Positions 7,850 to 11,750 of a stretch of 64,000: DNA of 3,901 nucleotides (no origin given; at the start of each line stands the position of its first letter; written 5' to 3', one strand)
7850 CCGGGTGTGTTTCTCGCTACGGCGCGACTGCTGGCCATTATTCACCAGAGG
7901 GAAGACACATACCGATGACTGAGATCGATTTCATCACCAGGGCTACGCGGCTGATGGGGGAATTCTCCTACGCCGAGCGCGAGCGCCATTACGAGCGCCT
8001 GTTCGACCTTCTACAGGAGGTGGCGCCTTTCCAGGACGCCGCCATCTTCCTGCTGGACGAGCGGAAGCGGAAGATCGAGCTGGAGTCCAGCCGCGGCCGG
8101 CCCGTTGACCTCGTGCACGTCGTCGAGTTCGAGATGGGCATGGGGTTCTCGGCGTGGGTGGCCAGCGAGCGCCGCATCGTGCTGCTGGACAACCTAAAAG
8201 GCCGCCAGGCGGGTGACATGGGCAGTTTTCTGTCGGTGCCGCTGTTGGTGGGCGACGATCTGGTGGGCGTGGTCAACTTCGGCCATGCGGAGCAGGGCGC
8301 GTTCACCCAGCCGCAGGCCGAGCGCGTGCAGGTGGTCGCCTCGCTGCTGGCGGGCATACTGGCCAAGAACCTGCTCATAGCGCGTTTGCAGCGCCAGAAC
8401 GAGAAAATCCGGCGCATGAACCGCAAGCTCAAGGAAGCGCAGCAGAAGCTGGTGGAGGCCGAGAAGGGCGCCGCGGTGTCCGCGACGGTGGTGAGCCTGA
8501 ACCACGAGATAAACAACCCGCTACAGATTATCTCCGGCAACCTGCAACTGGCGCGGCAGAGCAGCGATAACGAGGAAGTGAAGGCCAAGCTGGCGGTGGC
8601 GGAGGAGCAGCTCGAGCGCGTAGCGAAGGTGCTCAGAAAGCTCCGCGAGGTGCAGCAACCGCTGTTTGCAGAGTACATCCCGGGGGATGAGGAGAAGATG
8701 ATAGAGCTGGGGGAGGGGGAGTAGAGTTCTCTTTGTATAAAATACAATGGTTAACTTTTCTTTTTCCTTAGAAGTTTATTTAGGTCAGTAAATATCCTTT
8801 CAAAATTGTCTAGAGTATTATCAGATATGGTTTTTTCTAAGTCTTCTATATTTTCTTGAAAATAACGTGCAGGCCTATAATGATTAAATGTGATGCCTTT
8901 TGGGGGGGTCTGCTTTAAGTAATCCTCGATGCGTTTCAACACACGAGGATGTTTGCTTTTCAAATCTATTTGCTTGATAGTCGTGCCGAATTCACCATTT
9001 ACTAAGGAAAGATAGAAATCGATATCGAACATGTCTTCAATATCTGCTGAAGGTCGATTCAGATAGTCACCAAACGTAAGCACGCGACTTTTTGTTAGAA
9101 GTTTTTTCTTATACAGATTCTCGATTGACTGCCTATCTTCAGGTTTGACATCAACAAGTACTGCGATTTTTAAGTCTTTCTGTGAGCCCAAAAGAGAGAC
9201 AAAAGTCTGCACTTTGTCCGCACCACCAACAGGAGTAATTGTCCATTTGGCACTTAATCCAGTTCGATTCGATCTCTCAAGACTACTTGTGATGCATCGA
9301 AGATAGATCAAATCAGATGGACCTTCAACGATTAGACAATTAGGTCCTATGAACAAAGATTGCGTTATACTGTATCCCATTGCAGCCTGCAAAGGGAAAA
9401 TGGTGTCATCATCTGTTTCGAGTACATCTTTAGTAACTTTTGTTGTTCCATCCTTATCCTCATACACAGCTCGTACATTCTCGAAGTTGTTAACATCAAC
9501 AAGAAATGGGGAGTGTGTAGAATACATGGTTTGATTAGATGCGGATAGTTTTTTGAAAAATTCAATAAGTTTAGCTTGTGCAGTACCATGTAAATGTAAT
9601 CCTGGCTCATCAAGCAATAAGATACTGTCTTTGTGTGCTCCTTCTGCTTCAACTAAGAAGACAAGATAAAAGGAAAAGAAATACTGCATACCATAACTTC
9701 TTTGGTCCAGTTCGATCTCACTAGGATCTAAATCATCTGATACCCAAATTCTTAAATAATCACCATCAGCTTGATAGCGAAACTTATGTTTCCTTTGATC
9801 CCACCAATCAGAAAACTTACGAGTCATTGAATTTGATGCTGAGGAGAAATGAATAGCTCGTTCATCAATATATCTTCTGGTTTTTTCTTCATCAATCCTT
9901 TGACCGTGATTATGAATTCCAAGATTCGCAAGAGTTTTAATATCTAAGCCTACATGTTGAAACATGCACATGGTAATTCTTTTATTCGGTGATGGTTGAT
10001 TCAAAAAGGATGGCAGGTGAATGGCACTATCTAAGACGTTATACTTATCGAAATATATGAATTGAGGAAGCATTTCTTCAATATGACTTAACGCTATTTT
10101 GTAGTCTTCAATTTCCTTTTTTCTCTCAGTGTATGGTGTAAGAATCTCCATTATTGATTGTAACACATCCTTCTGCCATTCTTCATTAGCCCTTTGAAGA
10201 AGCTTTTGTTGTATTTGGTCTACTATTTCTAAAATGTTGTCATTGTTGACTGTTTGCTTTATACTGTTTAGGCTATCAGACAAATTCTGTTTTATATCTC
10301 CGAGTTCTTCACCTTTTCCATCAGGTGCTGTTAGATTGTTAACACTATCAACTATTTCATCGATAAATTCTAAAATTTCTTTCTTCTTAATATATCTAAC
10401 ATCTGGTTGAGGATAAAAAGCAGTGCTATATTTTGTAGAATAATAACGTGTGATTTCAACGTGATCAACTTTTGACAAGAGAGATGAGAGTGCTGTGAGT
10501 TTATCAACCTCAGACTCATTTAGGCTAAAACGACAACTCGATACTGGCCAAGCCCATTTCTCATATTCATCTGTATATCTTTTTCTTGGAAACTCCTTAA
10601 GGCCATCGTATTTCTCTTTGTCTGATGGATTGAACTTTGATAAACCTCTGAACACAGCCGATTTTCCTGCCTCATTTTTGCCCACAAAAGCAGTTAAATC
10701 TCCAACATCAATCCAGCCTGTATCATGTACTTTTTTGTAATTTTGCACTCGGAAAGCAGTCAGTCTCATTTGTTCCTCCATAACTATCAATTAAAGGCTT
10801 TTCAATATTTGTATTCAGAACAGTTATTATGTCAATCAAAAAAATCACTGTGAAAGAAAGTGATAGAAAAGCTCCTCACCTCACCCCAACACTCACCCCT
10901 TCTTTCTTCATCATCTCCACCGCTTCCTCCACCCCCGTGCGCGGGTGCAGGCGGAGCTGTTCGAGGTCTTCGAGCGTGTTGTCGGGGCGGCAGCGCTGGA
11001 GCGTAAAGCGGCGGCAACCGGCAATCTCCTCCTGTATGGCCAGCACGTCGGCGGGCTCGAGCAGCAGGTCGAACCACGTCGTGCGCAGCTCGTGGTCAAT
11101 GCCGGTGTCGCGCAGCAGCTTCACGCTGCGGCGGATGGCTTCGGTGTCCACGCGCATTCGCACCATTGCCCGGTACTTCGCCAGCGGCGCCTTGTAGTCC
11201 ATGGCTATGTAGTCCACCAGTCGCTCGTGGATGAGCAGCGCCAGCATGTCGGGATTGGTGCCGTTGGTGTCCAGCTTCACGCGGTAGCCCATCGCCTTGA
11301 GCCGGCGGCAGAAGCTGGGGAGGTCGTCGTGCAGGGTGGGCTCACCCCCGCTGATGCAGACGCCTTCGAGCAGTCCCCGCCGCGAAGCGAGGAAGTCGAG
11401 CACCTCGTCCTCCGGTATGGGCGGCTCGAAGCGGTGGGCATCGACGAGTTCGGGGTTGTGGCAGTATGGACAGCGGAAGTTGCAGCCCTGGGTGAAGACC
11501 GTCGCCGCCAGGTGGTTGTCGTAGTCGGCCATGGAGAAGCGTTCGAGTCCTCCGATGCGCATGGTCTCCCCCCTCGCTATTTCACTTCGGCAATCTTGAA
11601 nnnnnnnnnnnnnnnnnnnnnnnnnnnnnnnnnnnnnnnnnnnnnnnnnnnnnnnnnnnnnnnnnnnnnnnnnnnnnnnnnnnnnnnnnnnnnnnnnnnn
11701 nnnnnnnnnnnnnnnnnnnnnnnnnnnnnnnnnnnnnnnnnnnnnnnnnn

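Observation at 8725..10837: Minimal single-gene AT-rich island encoding a fused ABC-ATPase and Toprim-like nuclease (OLD / one-chain PARIS-like)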

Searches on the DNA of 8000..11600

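Call 83: search_rna_families(source=window, start=8000, end=11600, threshold=evalue, max_evalue=1)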
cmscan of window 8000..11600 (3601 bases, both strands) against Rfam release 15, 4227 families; matches with E-value up to 1: 1.
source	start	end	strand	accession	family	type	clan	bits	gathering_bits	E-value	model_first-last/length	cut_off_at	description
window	10967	11035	-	RF01551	TB8Cs4H2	Gene; snRNA; snoRNA; HACA-box;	-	20.7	50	0.66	1-71/71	no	Trypanosomatid snoRNA TB8Cs4H2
